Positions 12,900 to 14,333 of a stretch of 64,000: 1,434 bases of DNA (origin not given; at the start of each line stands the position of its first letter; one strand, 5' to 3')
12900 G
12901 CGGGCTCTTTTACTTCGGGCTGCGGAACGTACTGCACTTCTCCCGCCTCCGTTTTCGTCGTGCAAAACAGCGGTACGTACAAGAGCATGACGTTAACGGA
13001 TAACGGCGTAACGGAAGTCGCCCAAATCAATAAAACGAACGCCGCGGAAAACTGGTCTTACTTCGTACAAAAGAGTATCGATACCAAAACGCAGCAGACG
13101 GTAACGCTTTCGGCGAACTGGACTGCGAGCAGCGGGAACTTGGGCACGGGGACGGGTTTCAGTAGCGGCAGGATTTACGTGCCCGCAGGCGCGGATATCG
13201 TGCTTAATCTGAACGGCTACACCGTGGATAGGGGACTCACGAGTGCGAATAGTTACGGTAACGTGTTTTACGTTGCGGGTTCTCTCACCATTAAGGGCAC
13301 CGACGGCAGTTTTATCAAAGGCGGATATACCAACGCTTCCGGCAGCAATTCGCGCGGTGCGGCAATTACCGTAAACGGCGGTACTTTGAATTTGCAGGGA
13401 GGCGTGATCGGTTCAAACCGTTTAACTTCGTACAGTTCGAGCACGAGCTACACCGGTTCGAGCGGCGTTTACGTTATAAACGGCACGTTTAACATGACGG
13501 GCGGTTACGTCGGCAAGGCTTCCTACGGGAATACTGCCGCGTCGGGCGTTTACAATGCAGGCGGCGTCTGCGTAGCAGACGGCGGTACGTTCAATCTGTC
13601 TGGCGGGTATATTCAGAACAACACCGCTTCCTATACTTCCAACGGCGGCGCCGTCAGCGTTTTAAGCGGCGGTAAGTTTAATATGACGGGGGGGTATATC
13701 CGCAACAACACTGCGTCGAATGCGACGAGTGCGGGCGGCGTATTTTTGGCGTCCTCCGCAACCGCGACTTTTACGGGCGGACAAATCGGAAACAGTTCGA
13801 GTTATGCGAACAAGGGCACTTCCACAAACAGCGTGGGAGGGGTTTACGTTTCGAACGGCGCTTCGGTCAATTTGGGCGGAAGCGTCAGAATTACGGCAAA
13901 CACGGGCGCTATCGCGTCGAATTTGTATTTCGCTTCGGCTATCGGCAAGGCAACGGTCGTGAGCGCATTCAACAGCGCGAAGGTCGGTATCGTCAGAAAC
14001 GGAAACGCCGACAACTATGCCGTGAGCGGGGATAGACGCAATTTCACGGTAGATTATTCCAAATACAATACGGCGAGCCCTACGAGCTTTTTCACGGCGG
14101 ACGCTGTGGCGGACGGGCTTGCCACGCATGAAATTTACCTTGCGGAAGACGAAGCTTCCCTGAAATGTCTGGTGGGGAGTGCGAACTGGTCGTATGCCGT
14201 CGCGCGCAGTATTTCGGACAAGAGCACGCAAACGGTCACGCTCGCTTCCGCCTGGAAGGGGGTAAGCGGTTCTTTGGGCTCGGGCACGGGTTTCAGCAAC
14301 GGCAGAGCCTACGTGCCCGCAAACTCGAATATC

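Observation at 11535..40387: A 29-kb three-gene operon that looks like a self-contained cohesin-dockerin surface assembly built around a 7,132-aa protein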

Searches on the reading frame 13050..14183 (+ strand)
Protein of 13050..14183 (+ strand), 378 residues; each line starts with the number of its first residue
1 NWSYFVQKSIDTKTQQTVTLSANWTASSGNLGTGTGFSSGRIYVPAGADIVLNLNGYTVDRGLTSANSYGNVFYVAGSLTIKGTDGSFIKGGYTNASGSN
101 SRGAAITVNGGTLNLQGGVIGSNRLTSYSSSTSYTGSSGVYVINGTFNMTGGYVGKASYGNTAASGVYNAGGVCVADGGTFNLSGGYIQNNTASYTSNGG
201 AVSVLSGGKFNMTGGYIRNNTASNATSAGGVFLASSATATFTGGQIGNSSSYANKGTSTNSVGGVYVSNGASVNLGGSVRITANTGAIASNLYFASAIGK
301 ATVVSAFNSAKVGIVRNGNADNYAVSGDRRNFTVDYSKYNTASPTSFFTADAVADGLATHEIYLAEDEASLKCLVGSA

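Call 62: search_protein_families(library=pfam, proteins=[window:13050-14183:+], max_evalue=10)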
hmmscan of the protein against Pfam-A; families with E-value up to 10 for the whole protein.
window:13050-14183:+ (378 aa): 0 families

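Call 63: search_protein_families(library=ncbifam, proteins=[window:13050-14183:+], max_evalue=1)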
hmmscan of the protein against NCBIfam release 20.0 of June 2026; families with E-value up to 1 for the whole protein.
window:13050-14183:+ (378 aa): 0 families

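Call 64: search_solved_structures(query=window:13050-14183:+, max_evalue=10)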
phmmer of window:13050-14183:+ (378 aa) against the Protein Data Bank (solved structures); distinct sequences matched with E-value up to 10: 1.
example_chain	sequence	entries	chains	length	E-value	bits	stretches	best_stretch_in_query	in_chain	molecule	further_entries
7jm6_A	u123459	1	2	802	0.13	14.6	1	224-287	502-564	Chloride channel protein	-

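Call 68: search_solved_structures(query=A8, max_evalue=10)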
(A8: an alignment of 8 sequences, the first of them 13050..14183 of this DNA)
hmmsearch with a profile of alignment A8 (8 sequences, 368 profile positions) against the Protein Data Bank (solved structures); distinct sequences matched with E-value up to 10: 3.
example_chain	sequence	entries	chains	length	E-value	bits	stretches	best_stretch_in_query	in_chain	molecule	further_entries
7jil_W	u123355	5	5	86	0.16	14.1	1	92-146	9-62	50S ribosomal protein L27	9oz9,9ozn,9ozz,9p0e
1rky_A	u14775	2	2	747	0.54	12.3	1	72-111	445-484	lysyl oxidase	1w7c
1n9e_A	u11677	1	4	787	0.62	12.1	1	72-111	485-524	LYSYL OXIDASE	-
